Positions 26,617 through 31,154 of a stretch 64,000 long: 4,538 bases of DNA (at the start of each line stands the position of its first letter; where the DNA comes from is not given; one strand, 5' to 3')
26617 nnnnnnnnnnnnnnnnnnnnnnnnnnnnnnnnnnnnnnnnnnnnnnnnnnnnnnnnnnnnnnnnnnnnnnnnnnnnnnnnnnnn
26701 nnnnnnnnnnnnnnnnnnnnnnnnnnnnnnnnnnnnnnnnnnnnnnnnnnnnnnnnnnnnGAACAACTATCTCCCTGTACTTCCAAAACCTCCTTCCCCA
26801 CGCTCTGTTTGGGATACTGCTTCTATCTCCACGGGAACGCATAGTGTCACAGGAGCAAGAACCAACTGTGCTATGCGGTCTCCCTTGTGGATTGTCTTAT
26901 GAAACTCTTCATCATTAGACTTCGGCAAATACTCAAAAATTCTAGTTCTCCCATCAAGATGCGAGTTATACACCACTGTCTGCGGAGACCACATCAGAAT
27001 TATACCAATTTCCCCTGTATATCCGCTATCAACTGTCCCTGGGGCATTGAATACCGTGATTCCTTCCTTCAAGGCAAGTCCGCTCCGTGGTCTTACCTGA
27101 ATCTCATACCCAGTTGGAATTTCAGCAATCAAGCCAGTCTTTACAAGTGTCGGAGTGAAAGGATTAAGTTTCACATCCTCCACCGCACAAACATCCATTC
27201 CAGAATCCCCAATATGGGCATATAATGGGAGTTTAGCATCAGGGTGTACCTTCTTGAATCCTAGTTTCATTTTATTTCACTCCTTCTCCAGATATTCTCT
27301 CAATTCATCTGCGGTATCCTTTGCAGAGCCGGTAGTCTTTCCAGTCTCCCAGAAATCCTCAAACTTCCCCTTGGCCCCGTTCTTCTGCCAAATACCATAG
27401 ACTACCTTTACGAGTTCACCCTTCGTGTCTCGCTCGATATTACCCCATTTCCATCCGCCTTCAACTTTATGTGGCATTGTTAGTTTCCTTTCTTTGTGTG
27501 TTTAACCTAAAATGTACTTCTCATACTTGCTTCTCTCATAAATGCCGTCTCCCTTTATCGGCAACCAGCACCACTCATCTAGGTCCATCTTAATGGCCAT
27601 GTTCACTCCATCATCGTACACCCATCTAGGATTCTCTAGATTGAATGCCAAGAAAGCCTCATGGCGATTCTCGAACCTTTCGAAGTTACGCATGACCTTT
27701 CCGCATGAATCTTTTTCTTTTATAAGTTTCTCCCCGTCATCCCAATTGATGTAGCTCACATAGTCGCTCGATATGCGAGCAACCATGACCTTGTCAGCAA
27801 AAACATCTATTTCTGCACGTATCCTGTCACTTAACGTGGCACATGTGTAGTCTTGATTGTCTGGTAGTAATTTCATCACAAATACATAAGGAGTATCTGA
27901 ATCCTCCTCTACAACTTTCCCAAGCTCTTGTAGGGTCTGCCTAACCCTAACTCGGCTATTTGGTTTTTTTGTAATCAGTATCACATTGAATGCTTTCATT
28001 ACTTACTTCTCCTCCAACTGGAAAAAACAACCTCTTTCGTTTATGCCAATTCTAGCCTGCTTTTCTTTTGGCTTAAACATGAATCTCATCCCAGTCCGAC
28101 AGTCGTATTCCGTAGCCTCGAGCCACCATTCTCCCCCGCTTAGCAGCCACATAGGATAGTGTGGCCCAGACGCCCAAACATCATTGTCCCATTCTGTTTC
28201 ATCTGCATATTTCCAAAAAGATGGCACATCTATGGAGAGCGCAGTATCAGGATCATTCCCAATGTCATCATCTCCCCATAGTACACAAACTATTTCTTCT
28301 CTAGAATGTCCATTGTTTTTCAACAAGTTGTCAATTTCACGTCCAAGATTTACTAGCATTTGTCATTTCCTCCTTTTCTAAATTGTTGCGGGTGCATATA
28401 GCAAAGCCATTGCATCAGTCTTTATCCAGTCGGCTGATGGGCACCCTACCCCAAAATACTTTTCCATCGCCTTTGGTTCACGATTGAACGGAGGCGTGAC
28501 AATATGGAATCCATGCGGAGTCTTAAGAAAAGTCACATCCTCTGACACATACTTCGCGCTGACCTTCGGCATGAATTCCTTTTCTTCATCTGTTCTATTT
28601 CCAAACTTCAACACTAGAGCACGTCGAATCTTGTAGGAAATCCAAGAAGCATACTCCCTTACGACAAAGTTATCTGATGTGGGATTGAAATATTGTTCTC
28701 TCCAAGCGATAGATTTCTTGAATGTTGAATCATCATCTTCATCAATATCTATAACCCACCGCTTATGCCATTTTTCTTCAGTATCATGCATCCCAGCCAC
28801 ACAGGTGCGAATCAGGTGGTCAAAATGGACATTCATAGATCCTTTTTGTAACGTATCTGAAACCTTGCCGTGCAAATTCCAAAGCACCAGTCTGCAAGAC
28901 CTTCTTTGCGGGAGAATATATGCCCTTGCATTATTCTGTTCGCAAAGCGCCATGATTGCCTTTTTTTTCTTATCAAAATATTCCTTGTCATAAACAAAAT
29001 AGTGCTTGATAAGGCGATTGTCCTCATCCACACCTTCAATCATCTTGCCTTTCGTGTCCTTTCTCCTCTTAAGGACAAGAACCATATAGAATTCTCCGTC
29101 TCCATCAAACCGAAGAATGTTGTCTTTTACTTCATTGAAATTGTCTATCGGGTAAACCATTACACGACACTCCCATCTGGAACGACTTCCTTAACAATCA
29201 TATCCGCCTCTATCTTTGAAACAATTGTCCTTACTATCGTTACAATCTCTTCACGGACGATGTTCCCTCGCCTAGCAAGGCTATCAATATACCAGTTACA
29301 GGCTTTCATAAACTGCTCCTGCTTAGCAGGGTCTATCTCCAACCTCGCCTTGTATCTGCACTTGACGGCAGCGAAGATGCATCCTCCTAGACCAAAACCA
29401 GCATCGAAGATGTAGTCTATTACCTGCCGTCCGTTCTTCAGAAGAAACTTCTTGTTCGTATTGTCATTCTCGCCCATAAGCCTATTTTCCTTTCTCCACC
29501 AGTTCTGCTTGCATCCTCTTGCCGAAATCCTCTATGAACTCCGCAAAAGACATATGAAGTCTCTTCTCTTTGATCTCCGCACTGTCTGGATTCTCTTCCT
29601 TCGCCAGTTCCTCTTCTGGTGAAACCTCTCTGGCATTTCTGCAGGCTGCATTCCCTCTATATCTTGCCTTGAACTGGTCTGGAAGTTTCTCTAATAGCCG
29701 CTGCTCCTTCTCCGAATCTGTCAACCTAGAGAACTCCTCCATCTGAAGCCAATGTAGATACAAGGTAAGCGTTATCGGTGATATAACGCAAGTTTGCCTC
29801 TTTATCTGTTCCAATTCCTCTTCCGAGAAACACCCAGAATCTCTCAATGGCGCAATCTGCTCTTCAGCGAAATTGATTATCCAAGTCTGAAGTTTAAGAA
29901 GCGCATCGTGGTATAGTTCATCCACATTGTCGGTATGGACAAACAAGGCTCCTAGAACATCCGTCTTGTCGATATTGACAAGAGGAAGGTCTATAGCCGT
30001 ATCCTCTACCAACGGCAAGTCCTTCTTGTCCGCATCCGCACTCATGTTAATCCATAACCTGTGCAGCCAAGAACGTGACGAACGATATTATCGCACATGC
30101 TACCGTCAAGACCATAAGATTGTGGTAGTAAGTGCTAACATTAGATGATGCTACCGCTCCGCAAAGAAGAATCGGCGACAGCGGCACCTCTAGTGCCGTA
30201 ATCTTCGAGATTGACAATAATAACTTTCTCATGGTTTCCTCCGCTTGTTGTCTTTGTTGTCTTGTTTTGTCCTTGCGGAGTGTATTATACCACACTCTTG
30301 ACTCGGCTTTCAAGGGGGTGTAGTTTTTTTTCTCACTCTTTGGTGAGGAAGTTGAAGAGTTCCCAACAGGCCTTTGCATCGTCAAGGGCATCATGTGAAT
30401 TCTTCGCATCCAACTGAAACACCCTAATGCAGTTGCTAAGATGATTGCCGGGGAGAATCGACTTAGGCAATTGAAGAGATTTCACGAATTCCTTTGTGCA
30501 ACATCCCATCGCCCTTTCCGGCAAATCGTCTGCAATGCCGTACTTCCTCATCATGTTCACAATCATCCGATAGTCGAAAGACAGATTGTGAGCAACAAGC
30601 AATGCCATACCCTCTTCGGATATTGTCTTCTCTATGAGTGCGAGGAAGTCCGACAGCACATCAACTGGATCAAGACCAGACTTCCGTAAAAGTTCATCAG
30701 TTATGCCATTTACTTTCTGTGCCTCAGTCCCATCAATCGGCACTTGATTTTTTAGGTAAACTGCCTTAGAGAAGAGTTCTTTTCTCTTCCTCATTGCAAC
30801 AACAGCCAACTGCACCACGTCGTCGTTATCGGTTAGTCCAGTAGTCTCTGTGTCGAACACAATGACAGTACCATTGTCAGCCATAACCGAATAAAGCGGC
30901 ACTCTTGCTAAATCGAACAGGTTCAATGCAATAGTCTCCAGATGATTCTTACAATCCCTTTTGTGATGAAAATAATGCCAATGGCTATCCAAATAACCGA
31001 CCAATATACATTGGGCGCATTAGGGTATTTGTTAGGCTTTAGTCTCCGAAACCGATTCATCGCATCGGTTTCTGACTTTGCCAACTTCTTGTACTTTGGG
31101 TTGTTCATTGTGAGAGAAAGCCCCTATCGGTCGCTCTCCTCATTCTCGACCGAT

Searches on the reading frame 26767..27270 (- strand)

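Call 11: search_protein_families(library=phrogs, proteins=[window:26767-27270:-], max_evalue=0.001)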
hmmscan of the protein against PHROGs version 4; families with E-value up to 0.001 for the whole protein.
window:26767-27270:- (167 aa): 1 family
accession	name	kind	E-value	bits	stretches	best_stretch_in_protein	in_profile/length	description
phrog_135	-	DNA, RNA and nucleotide metabolism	3.3e-52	179.5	1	1-167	145-291/463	dUTPase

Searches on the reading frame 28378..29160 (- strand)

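Call 11: search_protein_families(library=phrogs, proteins=[window:28378-29160:-], max_evalue=0.001)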
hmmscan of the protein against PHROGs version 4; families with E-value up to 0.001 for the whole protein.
window:28378-29160:- (260 aa): 1 family
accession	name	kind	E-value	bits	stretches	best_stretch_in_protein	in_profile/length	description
phrog_14949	-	unknown function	4.5e-21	76.5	1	5-228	5-201/240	-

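Call 30: search_protein_families(library=pfam, proteins=[window:28378-29160:-], max_evalue=0.001)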
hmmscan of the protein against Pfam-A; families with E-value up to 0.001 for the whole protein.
window:28378-29160:- (260 aa): 0 families

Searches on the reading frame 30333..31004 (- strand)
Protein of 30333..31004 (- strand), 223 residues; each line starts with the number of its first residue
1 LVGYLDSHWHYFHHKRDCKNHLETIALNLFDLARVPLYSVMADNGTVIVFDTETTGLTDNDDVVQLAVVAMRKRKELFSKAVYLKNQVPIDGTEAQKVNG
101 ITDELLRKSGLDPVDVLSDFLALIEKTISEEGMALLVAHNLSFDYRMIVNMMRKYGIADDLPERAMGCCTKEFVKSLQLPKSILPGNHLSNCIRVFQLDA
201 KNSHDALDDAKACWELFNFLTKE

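Call 11: search_protein_families(library=phrogs, proteins=[window:30333-31004:-], max_evalue=0.001)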
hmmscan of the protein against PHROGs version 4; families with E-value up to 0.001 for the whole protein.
window:30333-31004:- (223 aa): 3 families
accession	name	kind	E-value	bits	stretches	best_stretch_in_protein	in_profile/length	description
phrog_192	-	DNA, RNA and nucleotide metabolism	1.3e-27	98.1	1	46-222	107-272/397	DNA polymerase exonuclease subunit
phrog_14632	-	DNA, RNA and nucleotide metabolism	2.8e-06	27.3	1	47-217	84-239/380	DNA polymerase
phrog_17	-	DNA, RNA and nucleotide metabolism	7.4e-05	21.9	1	32-150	658-747/1445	DNA polymerase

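Call 30: search_protein_families(library=pfam, proteins=[window:30333-31004:-], max_evalue=0.001)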
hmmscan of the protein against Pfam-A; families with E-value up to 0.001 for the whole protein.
window:30333-31004:- (223 aa): 2 families
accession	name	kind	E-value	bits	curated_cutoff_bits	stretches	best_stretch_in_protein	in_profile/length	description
PF00929.31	RNase_T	-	6.3e-18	66.3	24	1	48-217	1-164/164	Exonuclease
PF16473.11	Rv2179c-like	-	6.8e-05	23.1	27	1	48-218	3-174/177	3'-5' exoribonuclease Rv2179c-like domain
